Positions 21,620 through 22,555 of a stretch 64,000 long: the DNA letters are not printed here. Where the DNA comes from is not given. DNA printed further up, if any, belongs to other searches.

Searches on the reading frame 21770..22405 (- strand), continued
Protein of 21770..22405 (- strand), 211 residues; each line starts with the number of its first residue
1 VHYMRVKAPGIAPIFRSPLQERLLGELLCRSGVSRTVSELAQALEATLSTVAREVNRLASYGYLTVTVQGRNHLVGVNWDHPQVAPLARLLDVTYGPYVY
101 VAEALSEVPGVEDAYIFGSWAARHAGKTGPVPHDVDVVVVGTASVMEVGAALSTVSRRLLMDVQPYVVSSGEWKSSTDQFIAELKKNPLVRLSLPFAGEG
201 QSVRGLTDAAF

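Call 49: fold_search(model_id=the predicted structure, library=pdb)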
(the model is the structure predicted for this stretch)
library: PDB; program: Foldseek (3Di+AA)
matches with E <= 10: 1812; with E <= 0.001: 0
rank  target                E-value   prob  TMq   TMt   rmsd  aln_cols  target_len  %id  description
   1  2rff                  1.1e-03  1.00  0.28  0.46   5.3        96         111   25  Crystal structure of a putative nucleotidyltransferase (NP_343093.1) from Sulfolobus solfataricus at 1.40 A resolution (released 2007-10-16)
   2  8xeo_B                1.2e-03  1.00  0.34  0.65   3.4        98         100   15  Crystal structure of MNT antitoxin (released 2024-12-18)
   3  8xeh_E                1.7e-03  1.00  0.34  0.62   3.3        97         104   15  Crystal structure of HEPN-MNT complex (released 2024-12-18)
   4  4ld5_A                1.8e-03  1.00  0.34  0.50   4.5        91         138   22  Crystal structure of MepR Q18P mutant from multidrug resistant S. aureus clinical isolate (released 2013-09-11)
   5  1smt_A                1.9e-03  1.00  0.30  0.60   2.2        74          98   26  SMTB REPRESSOR FROM SYNECHOCOCCUS PCC7942 (released 1997-12-03)
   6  8ylg_A                2.1e-03  1.00  0.35  0.44   4.9       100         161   22  Crystal structure of Burkholderia thailandensis MftR in complex with operator DNA (released 2024-11-13)
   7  5y6i_A                2.2e-03  1.00  0.28  0.25  10.8       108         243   18  Crystal structure of Pseudomonas aeruginosa HmgR (released 2018-08-15)
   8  1r1t_B                2.5e-03  1.00  0.30  0.60   2.1        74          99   26  Crystal structure of the cyanobacterial metallothionein repressor SmtB in the apo-form (released 2004-05-18)
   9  1r23_A                2.6e-03  1.00  0.30  0.58   2.1        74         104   26  Crystal structure of the cyanobacterial metallothionein repressor SmtB in the Zn1-form (one Zn(II) per dimer) (released 2004-05-18)
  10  5y6i_B                2.8e-03  0.97  0.27  0.25  10.9       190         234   14  Crystal structure of Pseudomonas aeruginosa HmgR (released 2018-08-15)
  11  1smt_B                3.1e-03  1.00  0.30  0.59   2.1        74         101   26  SMTB REPRESSOR FROM SYNECHOCOCCUS PCC7942 (released 1997-12-03)
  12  8xeo_A                3.3e-03  1.00  0.33  0.63   3.5       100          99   15  Crystal structure of MNT antitoxin (released 2024-12-18)
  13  5trd_A                3.3e-03  1.00  0.28  0.27  11.2       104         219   18  Structure of RbkR (Riboflavin Kinase) from Thermoplasma acidophilum determined in complex with CTP and its cognate DNA (released 2016-11-23)
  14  1r22_B                3.7e-03  1.00  0.31  0.63   3.8        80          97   25  Crystal structure of the cyanobacterial metallothionein repressor SmtB (C14S/C61S/C121S mutant) in the Zn2alpha5-form (released 2004-05-18)
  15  3eco_A                3.7e-03  1.00  0.32  0.49   4.6        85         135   20  Crystal structure of MepR, a transcription regulator of the Staphylococcus aureus multidrug efflux pump MepA (released 2009-02-10)
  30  7bxo_A                5.3e-03  1.00  0.35  0.55   3.7       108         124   16  Crystal structure of the toxin-antitoxin with AMP-PNP (released 2020-09-30)
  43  7bxo_E                6.3e-03  1.00  0.35  0.55   3.5       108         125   16  Crystal structure of the toxin-antitoxin with AMP-PNP (released 2020-09-30)
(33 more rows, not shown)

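Call 74: search_protein_families(library=pfam, alignment_id=A1, max_evalue=0.01)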
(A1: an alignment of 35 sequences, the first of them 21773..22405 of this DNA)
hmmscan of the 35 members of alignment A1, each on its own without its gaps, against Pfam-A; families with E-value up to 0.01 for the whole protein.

A. member 1, window:21773-22405:- (211 aa): 4 families
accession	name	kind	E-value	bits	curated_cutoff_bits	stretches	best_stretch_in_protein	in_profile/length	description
PF25212.1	HVO_A0114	-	0.00015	22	27.6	1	35-80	37-82/84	HVO_A0114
PF13551.12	HTH_29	-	0.0009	19.7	28.1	1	22-59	1-37/64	Winged helix-turn helix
PF01325.25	Fe_dep_repress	-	0.0046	17.6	26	0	36-66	24-54/60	Iron dependent repressor, N-terminal DNA binding domain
PF12840.13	HTH_20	-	0.0053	17.1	27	1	22-62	8-46/51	Helix-turn-helix domain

B. families by the number of members that match (of 35 scanned): 32 families (the first 25 are shown)
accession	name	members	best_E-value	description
PF12840.13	HTH_20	31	3.2e-08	Helix-turn-helix domain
PF12802.13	MarR_2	24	1.1e-08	MarR family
PF09339.16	HTH_IclR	22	1.2e-07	IclR helix-turn-helix domain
PF25212.1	HVO_A0114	22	1.2e-06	HVO_A0114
PF01047.28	MarR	17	2.4e-06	MarR family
PF13412.12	HTH_24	17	3e-05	Winged helix-turn-helix DNA-binding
PF08279.18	HTH_11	13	1.4e-06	HTH domain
PF13545.12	HTH_Crp_2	6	4.2e-05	Crp-like helix-turn-helix domain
PF25213.1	HVO_A0261_N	6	7.4e-05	HVO_A0261 N-terminal domain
PF01909.29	NTP_transf_2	5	0.00045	Nucleotidyltransferase domain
PF13404.12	HTH_AsnC-type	4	0.00036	AsnC-type helix-turn-helix domain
PF18765.7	Polbeta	4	0.0018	Polymerase beta, Nucleotidyltransferase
PF14394.12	DUF4423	4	0.0026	Domain of unknown function (DUF4423)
PF01978.25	TrmB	3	0.00049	Sugar-specific transcriptional regulator TrmB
PF13551.12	HTH_29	3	0.0009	Winged helix-turn helix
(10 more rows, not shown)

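Call 75: search_dna_similar(query=window:21773-22396:-, collection=plasmids, mode=protein, max_rows=12)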
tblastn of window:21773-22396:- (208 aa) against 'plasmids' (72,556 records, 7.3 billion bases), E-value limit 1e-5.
Records with a match: 14; places in all: 17; records where one place covers at least 80% of the query: 12.
Best place of each record, by identity: <60% 14.
By first word of the organism name: Mycobacterium 8; Rhodococcus 2; Curtobacterium 2; Tsukamurella 2.
By predicted mobility (MOB-suite, as given by PLSDB): non-mobilizable 9; mobilizable 5.
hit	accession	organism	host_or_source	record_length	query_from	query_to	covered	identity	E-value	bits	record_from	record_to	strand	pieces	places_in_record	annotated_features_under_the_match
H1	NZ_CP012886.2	Mycobacterium intracellulare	sputum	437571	1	185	89%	40.9%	6e-27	114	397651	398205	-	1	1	ArsR family transcriptional regulator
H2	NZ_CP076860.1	Mycobacterium avium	Homo sapiens,sputum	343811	1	185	89%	39.8%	5e-31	125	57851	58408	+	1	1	helix-turn-helix domain-containing protein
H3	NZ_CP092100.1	Rhodococcus qingshengii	soil,petroleum-contaminated soil, ...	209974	1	187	90%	39.0%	1e-23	105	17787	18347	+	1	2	winged helix-turn-helix domain-containing protein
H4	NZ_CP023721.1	Rhodococcus sp. H-CA8f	Sediment,marine sediment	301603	1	185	89%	39.2%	3e-22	100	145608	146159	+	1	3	winged helix-turn-helix domain-containing protein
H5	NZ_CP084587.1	Mycobacterium intracellulare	water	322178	1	187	90%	37.8%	7e-28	117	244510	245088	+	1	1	nucleotidyltransferase domain-containing protein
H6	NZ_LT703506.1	Mycobacterium intracellulare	natural / free-living,environmental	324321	1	187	90%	37.8%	7e-28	117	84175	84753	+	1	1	nucleotidyltransferase domain-containing protein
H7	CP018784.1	Curtobacterium pusillum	Zea mays,cell culture,root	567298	8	191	88%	38.0%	1e-24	107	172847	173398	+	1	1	record has no annotation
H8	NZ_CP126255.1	Curtobacterium sp. MCSS17_016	-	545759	8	191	88%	37.5%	9e-25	108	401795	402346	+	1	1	ArsR family transcriptional regulator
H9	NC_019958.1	Mycobacterium sp. JS623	-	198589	1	187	90%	36.3%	1e-14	79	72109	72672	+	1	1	winged helix-turn-helix domain-containing protein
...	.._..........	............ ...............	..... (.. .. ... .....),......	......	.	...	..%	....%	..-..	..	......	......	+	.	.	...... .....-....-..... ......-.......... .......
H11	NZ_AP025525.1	Mycobacterium sp. 20KCMC460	Homo sapiens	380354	1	191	92%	33.7%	5e-17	86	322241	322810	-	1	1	ArsR family transcriptional regulator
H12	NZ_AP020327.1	Mycobacterium avium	-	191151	3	191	91%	34.0%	2e-17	87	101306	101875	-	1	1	ArsR family transcriptional regulator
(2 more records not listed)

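Call 76: search_dna_similar(query=window:21773-22396:-, collection=phages, mode=protein, max_rows=8)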
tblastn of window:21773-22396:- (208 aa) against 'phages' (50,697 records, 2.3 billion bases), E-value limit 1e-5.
Records with a match: 1; places in all: 1; records where one place covers at least 80% of the query: 1.
Best place of each record, by identity: <60% 1.
By first word of the organism name: Bacteriophage 1.
By host as written in the record: - 1.
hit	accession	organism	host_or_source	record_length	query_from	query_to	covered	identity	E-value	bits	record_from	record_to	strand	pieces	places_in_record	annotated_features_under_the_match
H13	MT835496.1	Bacteriophage sp.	human fecal samples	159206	1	196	94%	34.7%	7e-18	87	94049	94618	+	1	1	record has no annotation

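Call 77: get_annotated_region(hit=H5, flank=2500)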
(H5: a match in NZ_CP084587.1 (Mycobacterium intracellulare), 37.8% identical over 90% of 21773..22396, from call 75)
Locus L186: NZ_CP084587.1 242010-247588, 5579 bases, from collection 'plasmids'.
description: Mycobacterium intracellulare subsp. chimaera strain 852 plasmid unnamed1, complete sequence
organism: Mycobacterium intracellulare (NCBI taxid 222805)
taxonomy: Bacteria; Actinomycetota; Actinomycetes; Mycobacteriales; Mycobacteriaceae; Mycobacterium; Mycobacterium intracellulare
host: -; source: water; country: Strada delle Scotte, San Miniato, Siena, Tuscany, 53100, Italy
typing (MOB-suite, as given by PLSDB): mobilizable; relaxase MOBP
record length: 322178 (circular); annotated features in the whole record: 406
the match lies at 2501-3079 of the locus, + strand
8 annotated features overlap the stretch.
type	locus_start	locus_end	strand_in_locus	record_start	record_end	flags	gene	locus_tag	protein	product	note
CDS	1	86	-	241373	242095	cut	-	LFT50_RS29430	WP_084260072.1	HNH endonuclease family protein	-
CDS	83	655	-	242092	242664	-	-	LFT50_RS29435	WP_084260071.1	hypothetical protein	-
CDS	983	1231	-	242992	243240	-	-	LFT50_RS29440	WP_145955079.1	hypothetical protein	-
CDS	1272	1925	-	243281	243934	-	-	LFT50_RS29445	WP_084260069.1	hypothetical protein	-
CDS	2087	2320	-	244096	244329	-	-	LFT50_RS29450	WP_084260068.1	hypothetical protein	-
CDS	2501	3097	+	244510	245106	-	-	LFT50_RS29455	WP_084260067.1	nucleotidyltransferase domain-containing protein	-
CDS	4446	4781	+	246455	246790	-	-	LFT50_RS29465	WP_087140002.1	hypothetical protein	-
CDS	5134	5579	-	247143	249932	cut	-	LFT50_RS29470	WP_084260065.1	FtsK/SpoIIIE domain-containing protein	-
